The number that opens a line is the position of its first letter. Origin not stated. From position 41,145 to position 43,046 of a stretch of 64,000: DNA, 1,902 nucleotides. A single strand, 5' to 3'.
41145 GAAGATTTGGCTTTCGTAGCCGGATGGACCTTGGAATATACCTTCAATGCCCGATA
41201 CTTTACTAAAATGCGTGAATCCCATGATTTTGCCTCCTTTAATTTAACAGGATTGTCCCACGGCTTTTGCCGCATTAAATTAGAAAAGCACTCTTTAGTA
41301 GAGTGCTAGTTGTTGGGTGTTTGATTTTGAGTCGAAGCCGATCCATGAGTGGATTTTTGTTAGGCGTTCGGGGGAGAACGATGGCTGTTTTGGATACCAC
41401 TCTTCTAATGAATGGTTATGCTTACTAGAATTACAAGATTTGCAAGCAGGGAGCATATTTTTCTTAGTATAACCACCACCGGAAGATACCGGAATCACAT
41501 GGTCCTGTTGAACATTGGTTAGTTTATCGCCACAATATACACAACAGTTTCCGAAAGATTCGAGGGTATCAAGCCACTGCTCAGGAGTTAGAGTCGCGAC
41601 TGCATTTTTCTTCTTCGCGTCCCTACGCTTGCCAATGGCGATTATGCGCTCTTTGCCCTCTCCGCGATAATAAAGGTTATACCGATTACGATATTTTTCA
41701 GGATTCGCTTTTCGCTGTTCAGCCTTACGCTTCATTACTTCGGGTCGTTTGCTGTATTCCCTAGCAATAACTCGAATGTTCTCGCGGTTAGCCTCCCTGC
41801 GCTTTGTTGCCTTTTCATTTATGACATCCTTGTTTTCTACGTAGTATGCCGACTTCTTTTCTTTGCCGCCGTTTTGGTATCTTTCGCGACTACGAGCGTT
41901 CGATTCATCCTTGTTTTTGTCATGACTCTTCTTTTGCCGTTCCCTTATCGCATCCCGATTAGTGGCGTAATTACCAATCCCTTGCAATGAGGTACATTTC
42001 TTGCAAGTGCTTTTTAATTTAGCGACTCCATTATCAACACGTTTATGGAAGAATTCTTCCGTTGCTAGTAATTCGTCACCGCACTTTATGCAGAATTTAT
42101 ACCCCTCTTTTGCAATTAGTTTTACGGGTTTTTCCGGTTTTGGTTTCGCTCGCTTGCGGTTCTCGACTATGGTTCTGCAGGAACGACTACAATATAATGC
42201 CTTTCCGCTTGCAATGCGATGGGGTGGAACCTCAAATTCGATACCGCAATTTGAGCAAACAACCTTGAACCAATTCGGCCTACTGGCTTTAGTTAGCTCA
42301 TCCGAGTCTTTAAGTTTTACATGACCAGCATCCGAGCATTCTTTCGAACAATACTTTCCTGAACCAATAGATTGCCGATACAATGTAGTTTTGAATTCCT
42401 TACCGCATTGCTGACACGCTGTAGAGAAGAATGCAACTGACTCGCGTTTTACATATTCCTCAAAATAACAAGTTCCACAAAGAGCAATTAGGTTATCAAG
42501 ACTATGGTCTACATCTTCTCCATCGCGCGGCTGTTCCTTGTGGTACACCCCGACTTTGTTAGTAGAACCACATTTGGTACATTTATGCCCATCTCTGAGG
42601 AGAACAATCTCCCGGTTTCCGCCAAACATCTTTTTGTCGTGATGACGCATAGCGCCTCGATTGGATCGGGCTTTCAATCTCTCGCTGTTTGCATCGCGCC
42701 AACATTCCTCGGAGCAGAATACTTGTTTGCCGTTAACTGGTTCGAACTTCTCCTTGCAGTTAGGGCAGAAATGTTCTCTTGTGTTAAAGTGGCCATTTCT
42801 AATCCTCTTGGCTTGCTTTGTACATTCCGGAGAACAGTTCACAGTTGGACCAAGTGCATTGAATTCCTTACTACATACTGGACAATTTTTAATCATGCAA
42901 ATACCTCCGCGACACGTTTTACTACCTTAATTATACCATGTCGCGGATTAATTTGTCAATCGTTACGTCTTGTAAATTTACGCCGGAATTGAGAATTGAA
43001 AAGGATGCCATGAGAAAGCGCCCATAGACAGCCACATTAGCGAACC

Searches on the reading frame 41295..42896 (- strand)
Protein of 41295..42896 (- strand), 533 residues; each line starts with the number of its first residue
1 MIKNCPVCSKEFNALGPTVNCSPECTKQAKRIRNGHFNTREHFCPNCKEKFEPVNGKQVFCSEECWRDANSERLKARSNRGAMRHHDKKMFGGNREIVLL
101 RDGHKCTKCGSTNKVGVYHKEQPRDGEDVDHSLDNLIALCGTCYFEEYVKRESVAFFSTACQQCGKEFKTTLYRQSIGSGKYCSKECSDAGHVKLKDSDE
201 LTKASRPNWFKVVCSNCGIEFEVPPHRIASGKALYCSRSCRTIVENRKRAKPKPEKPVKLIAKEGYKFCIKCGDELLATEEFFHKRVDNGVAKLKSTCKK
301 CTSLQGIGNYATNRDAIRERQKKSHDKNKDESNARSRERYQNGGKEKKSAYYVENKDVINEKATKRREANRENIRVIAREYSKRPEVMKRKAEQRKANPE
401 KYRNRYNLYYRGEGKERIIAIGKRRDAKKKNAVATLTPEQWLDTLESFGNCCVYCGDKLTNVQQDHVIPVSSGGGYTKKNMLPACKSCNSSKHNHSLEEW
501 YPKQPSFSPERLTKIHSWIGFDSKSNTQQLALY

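Call 43: search_protein_families(library=phrogs, proteins=[window:41295-42896:-], max_evalue=0.00001)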
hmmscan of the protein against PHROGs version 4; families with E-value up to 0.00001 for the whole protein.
window:41295-42896:- (533 aa): 18 families
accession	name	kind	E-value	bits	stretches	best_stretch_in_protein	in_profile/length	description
phrog_1271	-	DNA, RNA and nucleotide metabolism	5.5e-32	112.5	2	3-143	178-311/361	HNH endonuclease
phrog_1035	-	DNA, RNA and nucleotide metabolism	5e-23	83.3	1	386-513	95-231/271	endonuclease VII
phrog_2214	-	DNA, RNA and nucleotide metabolism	1.9e-18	67.8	1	434-525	177-269/429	HNH endonuclease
phrog_2118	-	DNA, RNA and nucleotide metabolism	4.4e-16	60.3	1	422-501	149-230/301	HNH endonuclease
phrog_8660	-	DNA, RNA and nucleotide metabolism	6.9e-12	46.9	1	347-501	38-185/196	HNH endonuclease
phrog_5718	-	DNA, RNA and nucleotide metabolism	3.9e-10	40.3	1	427-507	106-188/394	HNH endonuclease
phrog_7785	-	DNA, RNA and nucleotide metabolism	3e-09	38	1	430-499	51-118/147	HNH endonuclease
phrog_338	-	DNA, RNA and nucleotide metabolism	1.1e-07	32.6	1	434-520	202-278/340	HNH endonuclease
phrog_6050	-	DNA, RNA and nucleotide metabolism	1.7e-07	31.4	1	441-500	303-367/402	HNH endonuclease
phrog_16726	-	DNA, RNA and nucleotide metabolism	2.4e-07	31.8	1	450-500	94-148/308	HNH endonuclease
phrog_9545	-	DNA, RNA and nucleotide metabolism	4.5e-07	30.7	0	464-496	136-168/206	HNH endonuclease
phrog_960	-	DNA, RNA and nucleotide metabolism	7.7e-07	28.5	1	310-497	109-279/991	HNH endonuclease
phrog_32453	-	DNA, RNA and nucleotide metabolism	8.1e-07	30.3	0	422-500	50-123/175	HNH endonuclease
phrog_16986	-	unknown function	8.7e-07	29.8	0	451-497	22-70/248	-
phrog_14314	-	DNA, RNA and nucleotide metabolism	1.4e-06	29.8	1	449-496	16-65/252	HNH endonuclease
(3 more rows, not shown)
